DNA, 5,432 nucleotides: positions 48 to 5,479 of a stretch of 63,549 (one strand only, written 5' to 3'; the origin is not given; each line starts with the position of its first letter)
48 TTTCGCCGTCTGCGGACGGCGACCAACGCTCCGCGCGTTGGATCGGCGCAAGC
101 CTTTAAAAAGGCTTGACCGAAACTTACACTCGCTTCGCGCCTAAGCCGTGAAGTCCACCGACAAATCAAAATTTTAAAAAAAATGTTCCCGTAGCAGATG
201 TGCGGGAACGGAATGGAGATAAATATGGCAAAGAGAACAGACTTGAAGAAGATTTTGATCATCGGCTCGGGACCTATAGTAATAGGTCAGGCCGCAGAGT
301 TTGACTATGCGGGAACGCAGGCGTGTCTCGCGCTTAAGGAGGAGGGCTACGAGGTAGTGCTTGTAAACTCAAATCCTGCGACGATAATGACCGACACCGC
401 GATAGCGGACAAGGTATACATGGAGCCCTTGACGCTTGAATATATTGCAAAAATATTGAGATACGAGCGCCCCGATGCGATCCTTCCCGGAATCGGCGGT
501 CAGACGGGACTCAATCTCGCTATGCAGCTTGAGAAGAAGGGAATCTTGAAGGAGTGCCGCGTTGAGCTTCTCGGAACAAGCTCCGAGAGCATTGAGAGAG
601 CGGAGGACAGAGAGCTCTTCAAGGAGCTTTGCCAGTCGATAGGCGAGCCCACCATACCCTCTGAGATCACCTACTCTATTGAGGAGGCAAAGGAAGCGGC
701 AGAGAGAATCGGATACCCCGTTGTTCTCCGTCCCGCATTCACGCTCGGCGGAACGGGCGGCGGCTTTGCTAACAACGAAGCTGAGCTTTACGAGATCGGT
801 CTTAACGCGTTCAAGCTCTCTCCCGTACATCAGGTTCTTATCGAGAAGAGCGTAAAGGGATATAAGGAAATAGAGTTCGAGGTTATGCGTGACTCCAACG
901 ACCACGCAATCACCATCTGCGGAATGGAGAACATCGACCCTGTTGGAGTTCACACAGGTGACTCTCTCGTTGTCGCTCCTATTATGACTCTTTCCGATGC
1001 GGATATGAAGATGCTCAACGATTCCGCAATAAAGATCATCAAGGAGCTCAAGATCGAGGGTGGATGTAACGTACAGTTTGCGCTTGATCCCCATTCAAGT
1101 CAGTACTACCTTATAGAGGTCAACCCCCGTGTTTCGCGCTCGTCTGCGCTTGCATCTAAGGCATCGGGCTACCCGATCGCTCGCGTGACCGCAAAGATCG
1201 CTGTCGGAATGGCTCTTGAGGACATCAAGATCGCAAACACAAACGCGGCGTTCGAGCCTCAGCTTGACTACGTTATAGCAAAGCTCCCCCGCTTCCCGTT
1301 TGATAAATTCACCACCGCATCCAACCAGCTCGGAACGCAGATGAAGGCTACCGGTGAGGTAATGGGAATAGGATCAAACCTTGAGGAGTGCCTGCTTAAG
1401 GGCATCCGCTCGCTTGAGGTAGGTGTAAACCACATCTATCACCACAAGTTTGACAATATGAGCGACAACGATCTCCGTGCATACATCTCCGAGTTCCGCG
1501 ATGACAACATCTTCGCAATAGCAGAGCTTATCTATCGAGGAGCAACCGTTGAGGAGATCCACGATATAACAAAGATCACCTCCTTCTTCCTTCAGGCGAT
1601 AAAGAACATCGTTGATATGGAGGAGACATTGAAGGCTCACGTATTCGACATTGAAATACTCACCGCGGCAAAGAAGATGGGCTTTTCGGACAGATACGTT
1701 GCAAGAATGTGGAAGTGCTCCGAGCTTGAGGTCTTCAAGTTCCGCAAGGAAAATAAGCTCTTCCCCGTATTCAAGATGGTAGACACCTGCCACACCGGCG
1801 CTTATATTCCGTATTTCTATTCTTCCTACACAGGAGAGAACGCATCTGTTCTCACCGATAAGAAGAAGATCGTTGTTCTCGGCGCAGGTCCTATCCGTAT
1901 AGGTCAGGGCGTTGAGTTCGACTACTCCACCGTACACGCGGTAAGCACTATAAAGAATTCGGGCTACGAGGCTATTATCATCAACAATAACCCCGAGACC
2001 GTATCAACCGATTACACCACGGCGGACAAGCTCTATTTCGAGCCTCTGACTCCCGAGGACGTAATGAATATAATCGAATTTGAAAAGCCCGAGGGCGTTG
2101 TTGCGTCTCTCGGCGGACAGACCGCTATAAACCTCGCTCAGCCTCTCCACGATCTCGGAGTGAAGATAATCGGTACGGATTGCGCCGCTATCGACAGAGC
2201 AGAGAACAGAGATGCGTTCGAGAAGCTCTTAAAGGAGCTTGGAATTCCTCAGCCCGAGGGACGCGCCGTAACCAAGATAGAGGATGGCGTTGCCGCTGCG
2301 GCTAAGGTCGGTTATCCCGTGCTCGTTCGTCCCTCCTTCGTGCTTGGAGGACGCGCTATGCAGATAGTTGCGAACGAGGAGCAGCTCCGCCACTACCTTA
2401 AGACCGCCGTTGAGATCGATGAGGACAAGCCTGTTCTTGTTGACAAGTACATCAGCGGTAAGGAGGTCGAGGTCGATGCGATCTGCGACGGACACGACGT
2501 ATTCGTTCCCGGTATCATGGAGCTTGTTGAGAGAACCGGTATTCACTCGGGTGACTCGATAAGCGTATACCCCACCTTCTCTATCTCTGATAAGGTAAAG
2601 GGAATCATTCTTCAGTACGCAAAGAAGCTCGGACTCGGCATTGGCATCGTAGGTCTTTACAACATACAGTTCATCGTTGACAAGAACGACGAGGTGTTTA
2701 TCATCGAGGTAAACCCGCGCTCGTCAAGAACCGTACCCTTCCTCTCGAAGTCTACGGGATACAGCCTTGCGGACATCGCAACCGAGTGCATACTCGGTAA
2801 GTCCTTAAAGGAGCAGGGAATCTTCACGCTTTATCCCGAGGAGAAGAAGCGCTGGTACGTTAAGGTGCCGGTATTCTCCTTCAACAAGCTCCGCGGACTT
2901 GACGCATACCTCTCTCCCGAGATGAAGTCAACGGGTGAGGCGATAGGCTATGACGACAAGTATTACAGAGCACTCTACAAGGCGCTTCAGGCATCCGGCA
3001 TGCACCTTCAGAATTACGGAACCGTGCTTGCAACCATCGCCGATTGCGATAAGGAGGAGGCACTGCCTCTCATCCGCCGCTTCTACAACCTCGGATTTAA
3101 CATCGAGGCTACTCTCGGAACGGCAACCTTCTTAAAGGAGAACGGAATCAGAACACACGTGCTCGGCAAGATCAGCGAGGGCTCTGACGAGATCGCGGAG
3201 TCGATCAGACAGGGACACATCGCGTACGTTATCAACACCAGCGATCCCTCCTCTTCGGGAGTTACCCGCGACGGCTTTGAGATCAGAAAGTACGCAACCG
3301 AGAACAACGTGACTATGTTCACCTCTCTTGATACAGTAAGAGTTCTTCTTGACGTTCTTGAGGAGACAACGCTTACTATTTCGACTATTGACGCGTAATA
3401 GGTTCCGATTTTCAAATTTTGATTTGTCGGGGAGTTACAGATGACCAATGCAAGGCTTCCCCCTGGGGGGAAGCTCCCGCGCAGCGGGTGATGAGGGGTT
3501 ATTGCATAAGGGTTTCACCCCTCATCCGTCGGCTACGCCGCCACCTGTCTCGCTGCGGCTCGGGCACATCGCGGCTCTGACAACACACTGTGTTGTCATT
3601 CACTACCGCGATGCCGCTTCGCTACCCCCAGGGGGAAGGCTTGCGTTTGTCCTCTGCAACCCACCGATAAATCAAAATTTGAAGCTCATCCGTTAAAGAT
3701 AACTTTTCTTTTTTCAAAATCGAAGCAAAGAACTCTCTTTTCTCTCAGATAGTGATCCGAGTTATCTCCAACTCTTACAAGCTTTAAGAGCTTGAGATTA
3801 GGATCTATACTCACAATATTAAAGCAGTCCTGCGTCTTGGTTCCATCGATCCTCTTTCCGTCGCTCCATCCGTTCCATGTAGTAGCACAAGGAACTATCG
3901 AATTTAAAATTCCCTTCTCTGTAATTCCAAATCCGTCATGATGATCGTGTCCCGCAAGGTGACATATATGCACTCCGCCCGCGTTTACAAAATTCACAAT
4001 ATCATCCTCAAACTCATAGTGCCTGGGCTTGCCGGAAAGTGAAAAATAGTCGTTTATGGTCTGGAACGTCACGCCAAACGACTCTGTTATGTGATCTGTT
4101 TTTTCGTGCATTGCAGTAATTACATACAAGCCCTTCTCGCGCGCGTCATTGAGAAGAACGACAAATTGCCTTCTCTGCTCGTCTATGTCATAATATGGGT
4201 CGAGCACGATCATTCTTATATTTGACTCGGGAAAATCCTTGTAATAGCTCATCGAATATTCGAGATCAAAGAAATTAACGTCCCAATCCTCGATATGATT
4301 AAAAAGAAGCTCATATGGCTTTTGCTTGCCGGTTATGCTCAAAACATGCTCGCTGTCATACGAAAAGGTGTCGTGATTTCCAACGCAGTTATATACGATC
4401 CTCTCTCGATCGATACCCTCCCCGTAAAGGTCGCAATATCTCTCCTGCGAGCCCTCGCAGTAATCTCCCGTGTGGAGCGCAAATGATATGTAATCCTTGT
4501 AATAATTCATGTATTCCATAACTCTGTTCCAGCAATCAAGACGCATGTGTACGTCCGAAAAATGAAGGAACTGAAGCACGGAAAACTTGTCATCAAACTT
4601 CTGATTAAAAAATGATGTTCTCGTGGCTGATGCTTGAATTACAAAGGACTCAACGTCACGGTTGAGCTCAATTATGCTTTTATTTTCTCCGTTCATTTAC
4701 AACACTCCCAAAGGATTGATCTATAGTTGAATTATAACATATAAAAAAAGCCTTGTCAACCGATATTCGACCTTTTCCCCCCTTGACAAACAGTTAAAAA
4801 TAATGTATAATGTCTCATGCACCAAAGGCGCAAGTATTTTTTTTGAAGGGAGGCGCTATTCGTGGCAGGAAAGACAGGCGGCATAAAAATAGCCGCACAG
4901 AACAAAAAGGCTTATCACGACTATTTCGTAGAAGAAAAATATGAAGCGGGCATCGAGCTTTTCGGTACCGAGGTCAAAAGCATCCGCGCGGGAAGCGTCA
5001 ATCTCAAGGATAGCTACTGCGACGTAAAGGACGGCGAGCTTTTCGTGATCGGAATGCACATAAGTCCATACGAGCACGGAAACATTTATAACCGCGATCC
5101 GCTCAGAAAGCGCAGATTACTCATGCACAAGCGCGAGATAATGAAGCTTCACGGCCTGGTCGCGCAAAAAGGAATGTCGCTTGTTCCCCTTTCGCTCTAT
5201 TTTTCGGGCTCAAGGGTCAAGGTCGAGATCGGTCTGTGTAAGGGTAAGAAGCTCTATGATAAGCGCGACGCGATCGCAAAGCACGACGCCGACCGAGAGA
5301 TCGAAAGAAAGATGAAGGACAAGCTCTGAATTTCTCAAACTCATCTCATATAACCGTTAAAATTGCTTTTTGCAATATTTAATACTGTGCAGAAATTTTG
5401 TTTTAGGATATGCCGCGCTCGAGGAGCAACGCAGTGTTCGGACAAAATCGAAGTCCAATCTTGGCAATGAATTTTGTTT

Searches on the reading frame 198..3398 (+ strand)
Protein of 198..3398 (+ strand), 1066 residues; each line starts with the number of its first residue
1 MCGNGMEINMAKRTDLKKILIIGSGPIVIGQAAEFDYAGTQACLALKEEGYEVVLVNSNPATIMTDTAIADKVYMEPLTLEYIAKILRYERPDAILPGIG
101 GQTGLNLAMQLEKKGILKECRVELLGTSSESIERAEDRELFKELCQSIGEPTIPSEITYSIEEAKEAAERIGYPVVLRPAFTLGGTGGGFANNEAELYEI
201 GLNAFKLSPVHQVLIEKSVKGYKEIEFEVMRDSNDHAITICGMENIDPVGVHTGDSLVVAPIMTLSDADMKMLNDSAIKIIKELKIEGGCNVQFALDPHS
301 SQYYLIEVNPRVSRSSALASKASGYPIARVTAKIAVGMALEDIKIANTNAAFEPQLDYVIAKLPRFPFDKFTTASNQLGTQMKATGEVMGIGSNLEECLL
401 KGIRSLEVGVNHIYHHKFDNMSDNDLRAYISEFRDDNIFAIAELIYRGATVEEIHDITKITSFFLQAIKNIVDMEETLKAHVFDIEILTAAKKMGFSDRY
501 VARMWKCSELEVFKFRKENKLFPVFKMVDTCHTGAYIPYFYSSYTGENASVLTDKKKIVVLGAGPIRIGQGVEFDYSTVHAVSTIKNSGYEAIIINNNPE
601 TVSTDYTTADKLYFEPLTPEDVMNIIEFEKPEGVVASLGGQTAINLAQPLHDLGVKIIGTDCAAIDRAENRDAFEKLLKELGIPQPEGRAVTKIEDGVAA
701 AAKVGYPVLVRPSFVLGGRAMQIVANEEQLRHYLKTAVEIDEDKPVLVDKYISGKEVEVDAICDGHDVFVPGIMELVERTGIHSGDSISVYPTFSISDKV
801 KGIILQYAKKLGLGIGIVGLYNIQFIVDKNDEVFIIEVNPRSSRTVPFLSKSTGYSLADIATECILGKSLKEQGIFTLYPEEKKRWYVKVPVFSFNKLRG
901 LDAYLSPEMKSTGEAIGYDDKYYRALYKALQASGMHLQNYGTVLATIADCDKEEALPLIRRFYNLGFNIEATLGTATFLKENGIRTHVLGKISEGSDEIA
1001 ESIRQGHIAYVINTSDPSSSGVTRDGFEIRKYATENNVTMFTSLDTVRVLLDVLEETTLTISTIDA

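Call 58: search_protein_families(library=pfam, proteins=[window:198-3398:+], max_evalue=0.05)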
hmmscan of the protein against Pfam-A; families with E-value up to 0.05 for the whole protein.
window:198-3398:+ (1066 aa): 16 families
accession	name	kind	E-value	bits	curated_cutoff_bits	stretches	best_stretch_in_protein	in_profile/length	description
PF02786.22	CPSase_L_D2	-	1.4e-111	371.6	19.8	2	137-341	1-209/211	Carbamoyl-phosphate synthase L chain, ATP binding domain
PF25596.1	CPSase_L_D1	-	1.4e-98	325.3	27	2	16-133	2-117/118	Carbamoyl phosphate synthase preATP-grasp domain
PF02787.25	CPSase_L_D3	-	3.1e-24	85.2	26.6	1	430-505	3-80/80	Carbamoyl-phosphate synthetase large chain, oligomerisation domain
PF07478.18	Dala_Dala_lig_C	-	2.2e-22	80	24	2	677-840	1-174/204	D-ala D-ala ligase C-terminus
PF02142.27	MGS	-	6.3e-21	74.8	24.1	1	955-1042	2-94/94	MGS-like domain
PF02222.28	ATP-grasp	-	7.6e-15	55.4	27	2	677-842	2-163/179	ATP-grasp domain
PF02655.19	ATP-grasp_3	-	1.1e-12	48.8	23.2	1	673-841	6-156/160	ATP-grasp domain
PF15632.11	ATPgrasp_Ter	-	3.3e-12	46.7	29.1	2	744-868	3-111/131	ATP-grasp in the biosynthetic pathway with Ter operon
PF01071.24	GARS_A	-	1.9e-08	34.8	27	1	676-769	8-106/194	Phosphoribosylglycinamide synthetase, ATP-grasp (A) domain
PF13549.11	ATP-grasp_5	-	7.4e-08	32.5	27.6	1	142-178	16-52/221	ATP-grasp domain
PF13535.11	ATP-grasp_4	-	0.00016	21.8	27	1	707-842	4-152/160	ATP-grasp domain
PF08442.15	ATP-grasp_2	-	0.0044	17.1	29.5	0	142-262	8-148/202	ATP-grasp domain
PF21826.1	DUF6887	-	0.005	17.5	24.2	1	417-437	3-23/62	Family of unknown function (DUF6887)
PF14398.11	ATPgrasp_YheCD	-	0.0082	15.9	26.8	0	795-846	180-231/255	YheC/D like ATP-grasp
PF13780.11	DUF4176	-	0.04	14.4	25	0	16-40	14-38/74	Domain of unknown function (DUF4176)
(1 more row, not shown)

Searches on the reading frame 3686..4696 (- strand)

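Call 6: search_protein_families(library=pfam, proteins=[window:3686-4696:-], max_evalue=0.01)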
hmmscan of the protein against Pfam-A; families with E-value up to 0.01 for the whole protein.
window:3686-4696:- (336 aa): 1 family
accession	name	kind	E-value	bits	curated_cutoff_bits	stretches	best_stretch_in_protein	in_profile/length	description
PF12850.12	Metallophos_2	-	0.004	17.6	27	0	42-120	2-78/154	Calcineurin-like phosphoesterase superfamily domain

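Call 76: search_protein_families(library=pfam, proteins=[window:3686-4696:-], max_evalue=0.01)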
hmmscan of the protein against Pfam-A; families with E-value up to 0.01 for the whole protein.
window:3686-4696:- (336 aa): 1 family
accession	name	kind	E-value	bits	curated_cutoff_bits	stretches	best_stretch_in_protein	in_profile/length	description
PF12850.12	Metallophos_2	-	0.004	17.6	27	0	42-120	2-78/154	Calcineurin-like phosphoesterase superfamily domain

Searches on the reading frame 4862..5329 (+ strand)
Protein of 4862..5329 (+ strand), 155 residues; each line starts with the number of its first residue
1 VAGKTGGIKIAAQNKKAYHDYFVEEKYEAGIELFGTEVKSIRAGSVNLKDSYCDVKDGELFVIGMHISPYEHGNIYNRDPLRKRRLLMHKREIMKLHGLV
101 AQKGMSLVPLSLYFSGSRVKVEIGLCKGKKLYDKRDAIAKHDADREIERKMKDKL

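Call 6: search_protein_families(library=pfam, proteins=[window:4862-5329:+], max_evalue=0.01)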
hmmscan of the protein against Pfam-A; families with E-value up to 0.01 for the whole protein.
window:4862-5329:+ (155 aa): 1 family
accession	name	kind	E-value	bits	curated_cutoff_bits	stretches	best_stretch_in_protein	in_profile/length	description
PF01668.23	SmpB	-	3.8e-64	215.4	27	1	12-152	2-142/143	SmpB protein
